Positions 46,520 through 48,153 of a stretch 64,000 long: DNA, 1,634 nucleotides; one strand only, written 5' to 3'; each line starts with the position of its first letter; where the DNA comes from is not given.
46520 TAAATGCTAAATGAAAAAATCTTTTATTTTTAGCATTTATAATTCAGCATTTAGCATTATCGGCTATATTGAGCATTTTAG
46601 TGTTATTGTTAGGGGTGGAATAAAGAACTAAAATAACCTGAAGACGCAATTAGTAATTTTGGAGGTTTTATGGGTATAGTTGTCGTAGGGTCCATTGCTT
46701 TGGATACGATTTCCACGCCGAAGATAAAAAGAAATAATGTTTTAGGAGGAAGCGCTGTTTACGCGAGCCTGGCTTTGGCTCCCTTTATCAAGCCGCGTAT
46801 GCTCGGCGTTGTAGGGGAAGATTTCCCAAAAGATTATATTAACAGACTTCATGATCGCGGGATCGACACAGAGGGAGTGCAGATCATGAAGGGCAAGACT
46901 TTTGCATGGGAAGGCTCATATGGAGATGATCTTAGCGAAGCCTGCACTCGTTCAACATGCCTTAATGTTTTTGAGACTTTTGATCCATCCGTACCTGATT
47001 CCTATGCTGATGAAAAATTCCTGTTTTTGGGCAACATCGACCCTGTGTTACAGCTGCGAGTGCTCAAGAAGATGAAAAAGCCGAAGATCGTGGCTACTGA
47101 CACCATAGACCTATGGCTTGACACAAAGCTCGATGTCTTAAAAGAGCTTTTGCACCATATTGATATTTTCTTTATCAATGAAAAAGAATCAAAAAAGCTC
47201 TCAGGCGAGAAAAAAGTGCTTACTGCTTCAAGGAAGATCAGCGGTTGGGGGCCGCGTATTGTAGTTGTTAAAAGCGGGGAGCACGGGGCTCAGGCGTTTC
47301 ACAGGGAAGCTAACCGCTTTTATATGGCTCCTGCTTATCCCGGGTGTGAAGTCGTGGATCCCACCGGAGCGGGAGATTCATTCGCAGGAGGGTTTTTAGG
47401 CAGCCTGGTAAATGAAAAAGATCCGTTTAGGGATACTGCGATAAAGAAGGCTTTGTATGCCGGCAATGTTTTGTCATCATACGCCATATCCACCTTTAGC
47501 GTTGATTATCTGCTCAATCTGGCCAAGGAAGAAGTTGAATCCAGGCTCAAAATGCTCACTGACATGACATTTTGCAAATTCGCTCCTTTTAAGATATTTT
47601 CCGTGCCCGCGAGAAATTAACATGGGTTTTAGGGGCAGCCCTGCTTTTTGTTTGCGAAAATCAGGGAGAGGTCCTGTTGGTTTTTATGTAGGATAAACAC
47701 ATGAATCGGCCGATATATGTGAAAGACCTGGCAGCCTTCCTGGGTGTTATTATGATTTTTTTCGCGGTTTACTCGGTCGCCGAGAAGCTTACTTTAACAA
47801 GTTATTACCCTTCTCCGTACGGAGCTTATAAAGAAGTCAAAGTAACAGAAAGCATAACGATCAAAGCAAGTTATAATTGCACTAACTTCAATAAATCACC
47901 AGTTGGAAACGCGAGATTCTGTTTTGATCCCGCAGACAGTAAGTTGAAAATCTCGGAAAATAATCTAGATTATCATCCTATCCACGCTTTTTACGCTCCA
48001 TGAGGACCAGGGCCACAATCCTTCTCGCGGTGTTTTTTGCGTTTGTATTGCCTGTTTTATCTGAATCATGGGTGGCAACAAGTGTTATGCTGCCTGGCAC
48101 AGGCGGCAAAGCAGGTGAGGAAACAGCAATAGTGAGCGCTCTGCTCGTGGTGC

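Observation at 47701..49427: Two-gene module: small protein with a conserved TM + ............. N-terminus, translationally coupled to a secreted BNR propeller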

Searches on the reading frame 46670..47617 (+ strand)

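Call 70: search_protein_families(library=pfam, proteins=[window:46670-47617:+], max_evalue=0.00001)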
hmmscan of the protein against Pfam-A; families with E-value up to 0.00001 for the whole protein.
window:46670-47617:+ (316 aa): 1 family
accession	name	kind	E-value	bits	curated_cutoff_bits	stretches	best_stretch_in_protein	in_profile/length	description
PF00294.29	PfkB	-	2.4e-28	99.8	25.8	1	23-276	33-293/302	pfkB family carbohydrate kinase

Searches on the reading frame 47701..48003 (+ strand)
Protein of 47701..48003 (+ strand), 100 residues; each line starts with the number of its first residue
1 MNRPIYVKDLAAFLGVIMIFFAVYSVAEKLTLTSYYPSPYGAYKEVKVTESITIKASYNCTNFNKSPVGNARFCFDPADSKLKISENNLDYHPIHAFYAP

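Call 5: search_protein_families(library=pfam, proteins=[window:47701-48003:+], max_evalue=1)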
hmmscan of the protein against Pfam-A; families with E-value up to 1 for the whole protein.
window:47701-48003:+ (100 aa): 0 families

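Call 6: search_protein_families(library=ncbifam, proteins=[window:47701-48003:+], max_evalue=1)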
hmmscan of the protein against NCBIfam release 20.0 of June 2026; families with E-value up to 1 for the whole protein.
window:47701-48003:+ (100 aa): 0 families

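Call 7: find_homologous_proteins(query=window:47701-48000:+, max_evalue=0.01)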
Query window:47701-48000:+ (100 aa): 1 proteins with E <= 0.01 among 3 candidates.
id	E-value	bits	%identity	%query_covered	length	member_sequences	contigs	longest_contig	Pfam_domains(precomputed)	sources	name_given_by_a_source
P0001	5.6e-61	221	100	100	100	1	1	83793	-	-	-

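Call 53: predict_structure(alignment_id=A3)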
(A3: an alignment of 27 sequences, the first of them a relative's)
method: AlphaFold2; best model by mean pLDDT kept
length: 100 residues; sequences in the alignment: 27
mean_pLDDT: 61.9   pTM: 0.32
mean pLDDT of the five models: 61.9, 59.9, 59.5, 58.5, 57.8
residues with pLDDT >= 90: 17; 70-90: 8; 50-70: 39; < 50: 36
segments of 3 or more residues with pLDDT < 50: 52-59, 62-70, 85-100
pLDDT, mean of each block of 10 residues (from residue 1): 83 97 80 66 57 47 48 54 47 41
secondary structure, 60 per line:
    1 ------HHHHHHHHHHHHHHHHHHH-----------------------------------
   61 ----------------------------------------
elements in order: H7-25

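Call 72: search_protein_families(library=phrogs, proteins=[window:47701-48000:+], max_evalue=0.01)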
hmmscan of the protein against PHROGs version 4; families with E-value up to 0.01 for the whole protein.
window:47701-48000:+ (100 aa): 0 families

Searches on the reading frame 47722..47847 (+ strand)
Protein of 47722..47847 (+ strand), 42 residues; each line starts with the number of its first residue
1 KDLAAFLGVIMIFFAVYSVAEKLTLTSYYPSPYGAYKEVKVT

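Call 47: search_protein_representatives(alignment_id=A2)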
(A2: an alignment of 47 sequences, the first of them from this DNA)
Query: 47 sequences, 42 profile positions. Proteins with E-value up to 0.001 (for the whole library): 5357; up to 1e-10: 951; up to 1e-30: 0. The best 150 are listed.
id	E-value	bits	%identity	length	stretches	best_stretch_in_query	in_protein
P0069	9.1e-15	70.2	-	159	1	3-41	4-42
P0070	2.0e-14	69.1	-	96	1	4-41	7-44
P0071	2.3e-14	69.0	-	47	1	4-42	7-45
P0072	3.2e-14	68.5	-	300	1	4-41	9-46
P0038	3.9e-14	68.2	-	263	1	1-41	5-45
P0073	4.1e-14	68.1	-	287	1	2-42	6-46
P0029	4.1e-14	68.1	-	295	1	1-41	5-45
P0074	4.2e-14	68.1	-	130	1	3-41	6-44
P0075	4.2e-14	68.1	-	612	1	3-42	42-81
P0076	4.3e-14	68.1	-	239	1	3-41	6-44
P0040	4.6e-14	68.0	-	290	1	3-42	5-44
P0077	5.2e-14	67.8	-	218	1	3-41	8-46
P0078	5.5e-14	67.7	-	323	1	1-41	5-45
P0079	7.1e-14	67.4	-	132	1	3-41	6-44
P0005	7.9e-14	67.2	-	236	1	1-42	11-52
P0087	1.0e-13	66.9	-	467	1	3-42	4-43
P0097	1.4e-13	66.5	-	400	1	3-41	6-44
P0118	2.0e-13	65.9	-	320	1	4-42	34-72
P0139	3.8e-13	65.0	-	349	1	3-41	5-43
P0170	6.3e-13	64.3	-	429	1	3-42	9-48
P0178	8.0e-13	64.0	-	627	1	3-41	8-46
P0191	1.0e-12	63.7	-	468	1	1-42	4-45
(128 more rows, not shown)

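Call 83: search_solved_structures(query=A2, max_evalue=10, show_alignments=2)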
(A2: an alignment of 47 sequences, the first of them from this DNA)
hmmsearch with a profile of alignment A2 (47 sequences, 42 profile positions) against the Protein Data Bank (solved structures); distinct sequences matched with E-value up to 10: 1.
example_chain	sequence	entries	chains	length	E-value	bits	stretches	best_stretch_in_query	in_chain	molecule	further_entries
6con_A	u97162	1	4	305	0.56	13.2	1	18-40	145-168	CoA-transferase subunit alpha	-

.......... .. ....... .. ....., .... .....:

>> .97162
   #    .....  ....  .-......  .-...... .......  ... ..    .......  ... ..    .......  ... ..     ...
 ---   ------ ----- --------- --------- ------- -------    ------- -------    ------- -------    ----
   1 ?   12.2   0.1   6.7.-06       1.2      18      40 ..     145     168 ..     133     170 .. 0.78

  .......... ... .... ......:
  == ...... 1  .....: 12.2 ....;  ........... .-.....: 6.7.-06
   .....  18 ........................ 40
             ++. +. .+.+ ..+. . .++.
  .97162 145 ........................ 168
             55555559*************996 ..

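Call 85: list_cluster_members(proteins=[P0069, P0072, P0075, P0087, P0097, P0118, P0139, P0170, P0178, P0191])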
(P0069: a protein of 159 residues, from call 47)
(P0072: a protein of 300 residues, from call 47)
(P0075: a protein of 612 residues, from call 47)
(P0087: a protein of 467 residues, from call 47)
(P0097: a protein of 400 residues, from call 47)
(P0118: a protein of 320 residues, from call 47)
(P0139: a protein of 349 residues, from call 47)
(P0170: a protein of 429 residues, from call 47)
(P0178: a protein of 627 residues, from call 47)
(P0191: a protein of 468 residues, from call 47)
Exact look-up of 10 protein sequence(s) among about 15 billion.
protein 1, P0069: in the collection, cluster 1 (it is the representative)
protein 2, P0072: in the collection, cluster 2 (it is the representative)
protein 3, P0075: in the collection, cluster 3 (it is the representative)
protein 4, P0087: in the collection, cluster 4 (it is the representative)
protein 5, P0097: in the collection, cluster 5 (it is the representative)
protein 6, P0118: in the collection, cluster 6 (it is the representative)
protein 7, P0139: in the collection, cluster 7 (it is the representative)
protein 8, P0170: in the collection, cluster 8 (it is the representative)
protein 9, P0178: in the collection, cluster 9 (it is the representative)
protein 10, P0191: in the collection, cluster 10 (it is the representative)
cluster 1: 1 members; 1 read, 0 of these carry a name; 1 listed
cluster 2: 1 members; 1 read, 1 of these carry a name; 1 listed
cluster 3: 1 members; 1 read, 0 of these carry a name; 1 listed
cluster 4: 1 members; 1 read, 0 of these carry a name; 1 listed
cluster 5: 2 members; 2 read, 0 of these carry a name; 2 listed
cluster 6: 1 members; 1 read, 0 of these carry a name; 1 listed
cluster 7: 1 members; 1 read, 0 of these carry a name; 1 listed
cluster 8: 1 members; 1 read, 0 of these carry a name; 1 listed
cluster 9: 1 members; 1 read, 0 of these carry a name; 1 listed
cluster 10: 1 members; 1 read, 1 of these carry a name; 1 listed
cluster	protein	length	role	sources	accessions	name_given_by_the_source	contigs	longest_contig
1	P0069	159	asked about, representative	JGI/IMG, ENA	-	-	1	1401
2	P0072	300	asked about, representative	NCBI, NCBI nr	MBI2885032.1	MAG: hypothetical protein HYY15_02540 [Candidatus Omnitrophica bacterium] | hypothetical protein [Candidatus Omnitrophota bacterium]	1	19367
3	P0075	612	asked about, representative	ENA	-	-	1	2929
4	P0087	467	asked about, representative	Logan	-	-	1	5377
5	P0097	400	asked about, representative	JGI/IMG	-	-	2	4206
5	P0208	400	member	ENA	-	-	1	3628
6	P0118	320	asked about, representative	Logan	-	-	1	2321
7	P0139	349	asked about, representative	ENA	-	-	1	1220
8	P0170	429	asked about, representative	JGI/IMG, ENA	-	-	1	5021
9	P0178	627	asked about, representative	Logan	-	-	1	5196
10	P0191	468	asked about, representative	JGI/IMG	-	hypothetical protein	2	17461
